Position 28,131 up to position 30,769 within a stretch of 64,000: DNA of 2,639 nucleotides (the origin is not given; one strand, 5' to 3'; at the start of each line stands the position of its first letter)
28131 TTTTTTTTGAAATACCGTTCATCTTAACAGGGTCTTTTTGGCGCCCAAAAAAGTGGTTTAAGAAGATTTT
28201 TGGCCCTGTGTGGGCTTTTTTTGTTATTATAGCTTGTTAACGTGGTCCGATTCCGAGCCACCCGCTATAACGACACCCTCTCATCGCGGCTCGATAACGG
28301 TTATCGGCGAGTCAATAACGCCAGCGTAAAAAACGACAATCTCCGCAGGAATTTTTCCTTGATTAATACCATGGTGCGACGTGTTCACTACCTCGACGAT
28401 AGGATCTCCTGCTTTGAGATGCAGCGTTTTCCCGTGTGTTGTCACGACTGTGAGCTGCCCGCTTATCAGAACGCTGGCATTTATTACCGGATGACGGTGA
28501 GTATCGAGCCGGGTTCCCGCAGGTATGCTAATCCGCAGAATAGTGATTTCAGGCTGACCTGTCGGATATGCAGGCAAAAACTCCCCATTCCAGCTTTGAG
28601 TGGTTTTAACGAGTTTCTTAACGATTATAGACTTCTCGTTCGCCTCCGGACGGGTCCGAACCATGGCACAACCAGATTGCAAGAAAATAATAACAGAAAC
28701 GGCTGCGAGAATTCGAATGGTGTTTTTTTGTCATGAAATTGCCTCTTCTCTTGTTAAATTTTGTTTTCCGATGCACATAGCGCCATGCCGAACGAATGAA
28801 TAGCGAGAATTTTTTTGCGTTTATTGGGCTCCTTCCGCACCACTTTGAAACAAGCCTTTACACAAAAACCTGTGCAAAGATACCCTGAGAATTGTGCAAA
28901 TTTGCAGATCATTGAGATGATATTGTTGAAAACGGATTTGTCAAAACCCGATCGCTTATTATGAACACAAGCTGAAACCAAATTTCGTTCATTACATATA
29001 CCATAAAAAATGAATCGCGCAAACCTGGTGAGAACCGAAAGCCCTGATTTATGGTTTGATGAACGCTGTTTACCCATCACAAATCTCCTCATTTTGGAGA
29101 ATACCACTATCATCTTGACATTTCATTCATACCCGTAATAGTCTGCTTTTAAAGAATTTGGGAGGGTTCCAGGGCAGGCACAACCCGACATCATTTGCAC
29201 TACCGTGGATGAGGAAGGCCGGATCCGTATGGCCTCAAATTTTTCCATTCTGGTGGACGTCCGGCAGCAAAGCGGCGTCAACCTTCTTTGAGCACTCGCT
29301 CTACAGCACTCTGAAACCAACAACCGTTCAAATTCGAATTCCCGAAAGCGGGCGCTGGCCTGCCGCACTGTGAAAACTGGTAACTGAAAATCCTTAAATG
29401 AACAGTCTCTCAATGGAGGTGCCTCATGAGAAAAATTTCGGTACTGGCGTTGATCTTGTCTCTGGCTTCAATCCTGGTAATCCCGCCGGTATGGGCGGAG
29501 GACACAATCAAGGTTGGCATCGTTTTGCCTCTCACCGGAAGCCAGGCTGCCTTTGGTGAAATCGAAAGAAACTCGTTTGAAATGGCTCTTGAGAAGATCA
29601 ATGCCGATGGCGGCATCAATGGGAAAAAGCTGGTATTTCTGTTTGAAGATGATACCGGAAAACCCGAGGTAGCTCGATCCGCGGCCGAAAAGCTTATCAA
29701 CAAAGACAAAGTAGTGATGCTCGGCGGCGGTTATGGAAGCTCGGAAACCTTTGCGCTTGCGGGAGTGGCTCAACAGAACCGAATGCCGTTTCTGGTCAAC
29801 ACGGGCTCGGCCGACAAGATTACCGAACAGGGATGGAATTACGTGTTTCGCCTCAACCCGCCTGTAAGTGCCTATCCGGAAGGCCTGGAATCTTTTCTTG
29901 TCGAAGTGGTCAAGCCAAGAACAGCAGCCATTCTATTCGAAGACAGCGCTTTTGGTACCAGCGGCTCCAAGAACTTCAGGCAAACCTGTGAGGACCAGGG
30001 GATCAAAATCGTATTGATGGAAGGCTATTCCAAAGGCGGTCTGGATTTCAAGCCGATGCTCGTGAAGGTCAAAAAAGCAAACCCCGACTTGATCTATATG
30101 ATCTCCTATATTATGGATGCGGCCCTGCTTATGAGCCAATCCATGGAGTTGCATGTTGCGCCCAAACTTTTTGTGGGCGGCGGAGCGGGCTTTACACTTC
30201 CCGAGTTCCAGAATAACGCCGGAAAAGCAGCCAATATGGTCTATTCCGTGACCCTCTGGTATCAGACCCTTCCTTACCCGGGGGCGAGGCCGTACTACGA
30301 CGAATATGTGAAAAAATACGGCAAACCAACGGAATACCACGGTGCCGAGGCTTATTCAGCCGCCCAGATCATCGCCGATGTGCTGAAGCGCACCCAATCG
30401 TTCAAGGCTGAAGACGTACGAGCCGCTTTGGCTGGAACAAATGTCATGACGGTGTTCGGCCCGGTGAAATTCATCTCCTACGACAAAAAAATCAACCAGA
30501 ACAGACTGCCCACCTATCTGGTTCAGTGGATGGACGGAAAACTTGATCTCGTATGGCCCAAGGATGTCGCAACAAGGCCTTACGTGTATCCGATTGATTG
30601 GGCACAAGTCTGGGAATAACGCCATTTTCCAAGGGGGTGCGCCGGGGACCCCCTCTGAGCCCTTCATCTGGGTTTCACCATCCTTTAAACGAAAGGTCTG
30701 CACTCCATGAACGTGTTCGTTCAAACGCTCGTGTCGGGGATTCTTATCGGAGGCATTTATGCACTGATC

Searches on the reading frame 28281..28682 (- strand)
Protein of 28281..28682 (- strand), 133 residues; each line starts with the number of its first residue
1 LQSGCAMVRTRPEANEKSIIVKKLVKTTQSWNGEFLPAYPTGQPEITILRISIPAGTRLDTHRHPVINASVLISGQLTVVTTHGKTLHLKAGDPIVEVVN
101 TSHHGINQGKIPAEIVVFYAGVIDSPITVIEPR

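Call 11: search_protein_families(library=pfam, proteins=[window:28281-28682:-], max_evalue=0.01)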
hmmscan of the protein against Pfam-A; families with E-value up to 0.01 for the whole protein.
window:28281-28682:- (133 aa): 1 family
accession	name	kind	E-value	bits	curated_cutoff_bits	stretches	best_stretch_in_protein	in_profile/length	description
PF07883.17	Cupin_2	-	7.7e-09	35.6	27.2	1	51-118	3-69/70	Cupin domain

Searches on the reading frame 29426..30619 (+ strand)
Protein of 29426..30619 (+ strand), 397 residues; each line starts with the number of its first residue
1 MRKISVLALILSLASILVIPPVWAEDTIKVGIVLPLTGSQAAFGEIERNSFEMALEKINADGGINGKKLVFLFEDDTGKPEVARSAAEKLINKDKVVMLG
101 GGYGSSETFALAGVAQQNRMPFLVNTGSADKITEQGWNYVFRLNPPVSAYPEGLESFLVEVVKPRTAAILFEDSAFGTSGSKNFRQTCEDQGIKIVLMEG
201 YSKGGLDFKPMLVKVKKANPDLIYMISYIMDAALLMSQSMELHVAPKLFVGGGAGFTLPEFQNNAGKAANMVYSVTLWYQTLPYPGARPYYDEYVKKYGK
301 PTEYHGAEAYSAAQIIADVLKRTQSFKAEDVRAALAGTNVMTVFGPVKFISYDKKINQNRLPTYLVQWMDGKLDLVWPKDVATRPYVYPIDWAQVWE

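Call 10: find_encoding_contigs(protein=window:29426-30619:+, flank=10000, max_places=8)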
Protein window:29426-30619:+ (397 aa): 8 contigs read that carry it; 5 places shown.
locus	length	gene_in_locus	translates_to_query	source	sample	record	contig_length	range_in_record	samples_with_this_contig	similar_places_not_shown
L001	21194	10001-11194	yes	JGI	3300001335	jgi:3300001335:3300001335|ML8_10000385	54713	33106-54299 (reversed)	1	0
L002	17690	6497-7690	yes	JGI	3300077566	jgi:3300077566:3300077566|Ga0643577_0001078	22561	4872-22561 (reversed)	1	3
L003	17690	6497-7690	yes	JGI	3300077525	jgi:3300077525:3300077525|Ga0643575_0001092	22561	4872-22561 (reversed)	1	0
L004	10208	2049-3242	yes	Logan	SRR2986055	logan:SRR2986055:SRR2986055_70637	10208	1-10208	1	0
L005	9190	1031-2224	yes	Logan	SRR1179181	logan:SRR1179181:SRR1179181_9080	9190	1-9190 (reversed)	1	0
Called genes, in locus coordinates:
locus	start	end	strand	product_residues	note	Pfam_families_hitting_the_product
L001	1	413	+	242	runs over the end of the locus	PF04402:SIMPL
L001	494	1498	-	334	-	PF04055:Radical_SAM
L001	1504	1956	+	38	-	-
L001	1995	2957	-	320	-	-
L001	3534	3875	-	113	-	PF13811:DUF4186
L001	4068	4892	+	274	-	PF00037:Fer4 (weak), PF12797:Fer4_2 (faint), PF12837:Fer4_6 (faint), PF12838:Fer4_7, PF13187:Fer4_9, PF13237:Fer4_10, PF14697:Fer4_21 (faint), PF00881:Nitroreductase, +1 more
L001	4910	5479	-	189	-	PF01863:YgjP-like, PF10263:SprT-like (faint)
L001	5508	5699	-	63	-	-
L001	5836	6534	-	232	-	PF02265:S1-P1_nuclease (faint)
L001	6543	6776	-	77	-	-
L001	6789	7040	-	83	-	PF00565:SNase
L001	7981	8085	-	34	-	-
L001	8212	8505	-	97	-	-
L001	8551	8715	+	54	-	-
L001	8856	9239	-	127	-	PF07883:Cupin_2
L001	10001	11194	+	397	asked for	PF13433:Peripla_BP_5, PF13458:Peripla_BP_6, PF01094:ANF_receptor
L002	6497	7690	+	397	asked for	PF13433:Peripla_BP_5, PF13458:Peripla_BP_6, PF01094:ANF_receptor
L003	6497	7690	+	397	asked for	PF13433:Peripla_BP_5, PF13458:Peripla_BP_6, PF01094:ANF_receptor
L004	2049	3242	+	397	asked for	PF13433:Peripla_BP_5, PF13458:Peripla_BP_6, PF01094:ANF_receptor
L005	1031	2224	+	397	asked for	PF13433:Peripla_BP_5, PF13458:Peripla_BP_6, PF01094:ANF_receptor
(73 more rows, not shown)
